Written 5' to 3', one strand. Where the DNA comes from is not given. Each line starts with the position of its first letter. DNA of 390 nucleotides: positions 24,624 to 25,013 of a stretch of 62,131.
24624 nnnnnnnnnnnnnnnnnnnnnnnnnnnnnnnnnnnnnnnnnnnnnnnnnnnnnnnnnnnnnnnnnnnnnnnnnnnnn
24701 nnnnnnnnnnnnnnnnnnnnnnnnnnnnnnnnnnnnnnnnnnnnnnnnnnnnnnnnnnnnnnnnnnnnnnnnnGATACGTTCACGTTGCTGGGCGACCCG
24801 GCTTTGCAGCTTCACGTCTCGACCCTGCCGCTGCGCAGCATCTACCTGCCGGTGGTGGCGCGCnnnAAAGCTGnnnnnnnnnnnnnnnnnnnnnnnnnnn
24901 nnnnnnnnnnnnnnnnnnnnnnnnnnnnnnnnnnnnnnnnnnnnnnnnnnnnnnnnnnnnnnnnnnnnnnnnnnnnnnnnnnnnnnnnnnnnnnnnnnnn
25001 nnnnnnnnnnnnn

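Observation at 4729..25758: Candidate undescribed surface-protein display system: foldase/oxidase, giant DUF11 adhesin, PorU-like C25 peptidase and stalk protein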

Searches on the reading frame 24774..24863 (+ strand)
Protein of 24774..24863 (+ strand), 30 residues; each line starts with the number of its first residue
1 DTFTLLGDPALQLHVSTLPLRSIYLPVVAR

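Call 48: search_protein_families(library=ncbifam, proteins=[window:24774-24863:+], max_evalue=10)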
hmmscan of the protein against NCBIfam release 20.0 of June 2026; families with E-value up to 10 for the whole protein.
seq(30 aa): 3 families
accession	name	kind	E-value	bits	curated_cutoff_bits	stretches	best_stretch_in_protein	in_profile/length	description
NF033707.1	T9SS_sortase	equivalog_domain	0.074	10.6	420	1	2-18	721-737/1095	type IX secretion system sortase PorU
NF053834.1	ultrashort_CTERM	domain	0.093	12.8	10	1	22-30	2-10/10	YLP-box putative sorting motif-containing protein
NF050076.1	sort_motif_YLP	domain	0.097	12.6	15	1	22-30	3-11/11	YLP-box putative sorting motif-containing protein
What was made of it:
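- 24843..24863 (+): YLP-box tail of the peptidase (YLPVVAR-COOH). NCBIfam NF053834 'ultrashort_CTERM' scores 12.8 bits against a cutoff of 10 (call 48).
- On YLP-box putative sorting motif (NCBIfam NF053834 and NF050076): It scores 12.6 on NF050076, below that model's cutoff of 15 (call 48).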
